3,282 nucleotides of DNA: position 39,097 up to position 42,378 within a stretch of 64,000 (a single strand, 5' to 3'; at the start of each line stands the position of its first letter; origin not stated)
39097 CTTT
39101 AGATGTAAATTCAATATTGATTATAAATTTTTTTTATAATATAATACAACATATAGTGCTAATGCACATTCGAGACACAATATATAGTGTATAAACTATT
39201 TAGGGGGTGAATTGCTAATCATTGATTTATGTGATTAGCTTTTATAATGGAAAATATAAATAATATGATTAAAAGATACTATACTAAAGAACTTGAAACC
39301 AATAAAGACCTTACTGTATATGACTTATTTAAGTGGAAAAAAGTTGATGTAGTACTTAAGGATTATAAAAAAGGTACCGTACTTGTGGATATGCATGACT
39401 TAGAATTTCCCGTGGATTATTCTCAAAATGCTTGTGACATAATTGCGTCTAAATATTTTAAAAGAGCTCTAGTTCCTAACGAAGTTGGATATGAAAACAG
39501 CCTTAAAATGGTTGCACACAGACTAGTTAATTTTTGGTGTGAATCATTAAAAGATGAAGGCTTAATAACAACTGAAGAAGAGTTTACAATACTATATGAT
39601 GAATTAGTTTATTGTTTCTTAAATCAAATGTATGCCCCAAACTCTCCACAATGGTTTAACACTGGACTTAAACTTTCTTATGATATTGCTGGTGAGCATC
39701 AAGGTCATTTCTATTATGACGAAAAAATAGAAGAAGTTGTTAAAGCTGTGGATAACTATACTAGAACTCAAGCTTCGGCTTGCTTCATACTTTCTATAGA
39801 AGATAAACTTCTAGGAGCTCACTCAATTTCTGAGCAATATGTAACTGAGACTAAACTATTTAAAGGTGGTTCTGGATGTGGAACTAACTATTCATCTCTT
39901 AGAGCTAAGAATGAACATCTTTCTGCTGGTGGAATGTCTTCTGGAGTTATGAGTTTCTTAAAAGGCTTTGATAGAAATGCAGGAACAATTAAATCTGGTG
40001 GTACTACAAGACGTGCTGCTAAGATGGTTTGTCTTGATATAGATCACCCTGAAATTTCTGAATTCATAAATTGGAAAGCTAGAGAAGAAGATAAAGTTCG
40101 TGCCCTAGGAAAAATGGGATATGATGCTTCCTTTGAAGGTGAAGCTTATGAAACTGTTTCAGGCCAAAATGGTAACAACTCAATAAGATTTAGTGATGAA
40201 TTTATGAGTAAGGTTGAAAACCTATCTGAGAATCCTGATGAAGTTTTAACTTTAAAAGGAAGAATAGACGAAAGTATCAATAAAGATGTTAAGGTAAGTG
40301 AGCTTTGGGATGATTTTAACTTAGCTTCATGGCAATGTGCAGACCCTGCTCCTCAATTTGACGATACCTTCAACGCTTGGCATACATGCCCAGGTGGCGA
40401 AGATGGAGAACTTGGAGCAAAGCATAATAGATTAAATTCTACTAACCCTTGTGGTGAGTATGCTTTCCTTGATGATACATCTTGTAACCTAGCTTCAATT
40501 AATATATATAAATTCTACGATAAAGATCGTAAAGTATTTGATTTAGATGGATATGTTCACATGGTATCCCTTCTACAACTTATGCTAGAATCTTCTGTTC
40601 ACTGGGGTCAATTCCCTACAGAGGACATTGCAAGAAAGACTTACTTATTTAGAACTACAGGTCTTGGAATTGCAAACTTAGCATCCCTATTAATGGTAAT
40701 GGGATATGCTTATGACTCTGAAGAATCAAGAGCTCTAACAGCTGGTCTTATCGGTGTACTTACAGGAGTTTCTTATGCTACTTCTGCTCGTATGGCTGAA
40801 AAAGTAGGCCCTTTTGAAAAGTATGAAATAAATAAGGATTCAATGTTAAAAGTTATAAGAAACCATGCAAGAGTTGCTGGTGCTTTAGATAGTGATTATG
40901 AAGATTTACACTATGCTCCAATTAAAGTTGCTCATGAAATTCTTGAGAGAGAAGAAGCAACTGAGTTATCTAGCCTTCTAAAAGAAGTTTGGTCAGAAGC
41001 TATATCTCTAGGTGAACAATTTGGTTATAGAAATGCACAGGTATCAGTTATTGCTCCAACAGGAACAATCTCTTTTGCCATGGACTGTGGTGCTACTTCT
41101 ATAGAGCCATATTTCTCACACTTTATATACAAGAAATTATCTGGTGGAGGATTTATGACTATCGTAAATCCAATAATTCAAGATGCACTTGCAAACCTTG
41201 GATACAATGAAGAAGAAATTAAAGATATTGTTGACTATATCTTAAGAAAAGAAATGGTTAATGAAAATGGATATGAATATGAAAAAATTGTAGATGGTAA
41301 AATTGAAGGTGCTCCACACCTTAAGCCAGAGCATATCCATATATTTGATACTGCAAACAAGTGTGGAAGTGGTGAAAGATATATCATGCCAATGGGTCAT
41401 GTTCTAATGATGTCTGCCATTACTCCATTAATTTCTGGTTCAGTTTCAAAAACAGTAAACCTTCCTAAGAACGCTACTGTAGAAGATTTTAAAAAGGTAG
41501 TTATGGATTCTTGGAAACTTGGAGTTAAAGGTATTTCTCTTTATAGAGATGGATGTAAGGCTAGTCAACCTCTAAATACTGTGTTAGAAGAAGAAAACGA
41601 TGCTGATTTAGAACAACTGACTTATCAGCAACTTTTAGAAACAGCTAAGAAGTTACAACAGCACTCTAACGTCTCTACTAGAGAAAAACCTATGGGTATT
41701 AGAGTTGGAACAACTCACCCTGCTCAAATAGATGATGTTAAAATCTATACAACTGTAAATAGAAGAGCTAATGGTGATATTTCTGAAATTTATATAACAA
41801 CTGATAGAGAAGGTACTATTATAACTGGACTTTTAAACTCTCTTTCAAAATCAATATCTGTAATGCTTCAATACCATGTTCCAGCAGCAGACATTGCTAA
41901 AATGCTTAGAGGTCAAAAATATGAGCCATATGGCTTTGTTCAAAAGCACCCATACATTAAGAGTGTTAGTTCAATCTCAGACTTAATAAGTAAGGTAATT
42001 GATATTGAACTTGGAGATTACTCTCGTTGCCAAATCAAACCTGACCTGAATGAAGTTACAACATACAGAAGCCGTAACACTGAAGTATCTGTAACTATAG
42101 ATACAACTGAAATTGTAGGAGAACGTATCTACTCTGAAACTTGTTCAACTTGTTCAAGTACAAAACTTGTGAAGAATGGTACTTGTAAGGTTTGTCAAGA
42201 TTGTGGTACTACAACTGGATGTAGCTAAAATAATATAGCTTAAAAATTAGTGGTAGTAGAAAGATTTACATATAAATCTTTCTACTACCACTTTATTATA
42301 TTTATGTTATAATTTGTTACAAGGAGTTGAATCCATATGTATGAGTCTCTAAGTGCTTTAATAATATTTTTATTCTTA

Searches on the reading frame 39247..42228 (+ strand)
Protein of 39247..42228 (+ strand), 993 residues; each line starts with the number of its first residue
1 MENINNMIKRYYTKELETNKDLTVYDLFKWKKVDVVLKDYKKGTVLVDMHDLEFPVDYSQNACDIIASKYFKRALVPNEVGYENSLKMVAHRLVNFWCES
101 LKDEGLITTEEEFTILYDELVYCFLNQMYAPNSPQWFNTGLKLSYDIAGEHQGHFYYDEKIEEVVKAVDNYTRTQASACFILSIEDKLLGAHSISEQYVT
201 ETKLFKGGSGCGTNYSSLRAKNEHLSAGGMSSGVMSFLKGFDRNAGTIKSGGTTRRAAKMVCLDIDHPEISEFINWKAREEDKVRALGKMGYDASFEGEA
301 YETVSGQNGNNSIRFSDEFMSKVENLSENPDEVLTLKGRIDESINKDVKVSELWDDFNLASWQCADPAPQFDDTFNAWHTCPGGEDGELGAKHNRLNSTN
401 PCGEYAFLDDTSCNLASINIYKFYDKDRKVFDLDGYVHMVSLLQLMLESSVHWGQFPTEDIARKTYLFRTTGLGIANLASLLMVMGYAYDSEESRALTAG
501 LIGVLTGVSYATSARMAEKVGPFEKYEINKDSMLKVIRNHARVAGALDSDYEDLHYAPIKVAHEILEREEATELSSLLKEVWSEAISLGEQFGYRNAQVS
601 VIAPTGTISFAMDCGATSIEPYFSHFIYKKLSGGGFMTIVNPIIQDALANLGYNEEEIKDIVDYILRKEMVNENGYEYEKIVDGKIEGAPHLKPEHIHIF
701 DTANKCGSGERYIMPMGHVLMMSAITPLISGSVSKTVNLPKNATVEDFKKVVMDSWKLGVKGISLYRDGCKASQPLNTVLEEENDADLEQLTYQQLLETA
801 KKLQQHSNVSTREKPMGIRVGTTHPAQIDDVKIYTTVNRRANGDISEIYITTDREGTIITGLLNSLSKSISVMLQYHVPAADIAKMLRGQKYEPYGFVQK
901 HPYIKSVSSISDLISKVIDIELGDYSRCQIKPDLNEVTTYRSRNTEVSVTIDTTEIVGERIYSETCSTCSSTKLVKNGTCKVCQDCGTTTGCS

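Call 61: search_protein_families(library=pfam, proteins=[window:39247-42228:+], max_evalue=0.00001)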
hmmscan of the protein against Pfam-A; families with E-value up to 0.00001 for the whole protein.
window:39247-42228:+ (993 aa): 3 families
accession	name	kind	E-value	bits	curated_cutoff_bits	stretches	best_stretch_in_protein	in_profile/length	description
PF02867.20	Ribonuc_red_lgC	-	7e-122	408.1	23.9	1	177-766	1-523/523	Ribonucleotide reductase, barrel domain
PF08471.15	Ribonuc_red_2_N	-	4.3e-24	85.1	27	1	42-127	1-103/103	Class II vitamin B12-dependent ribonucleotide reductase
PF12637.14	TSCPD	-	1.9e-11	44.5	22.8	1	830-919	13-85/88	TSCPD domain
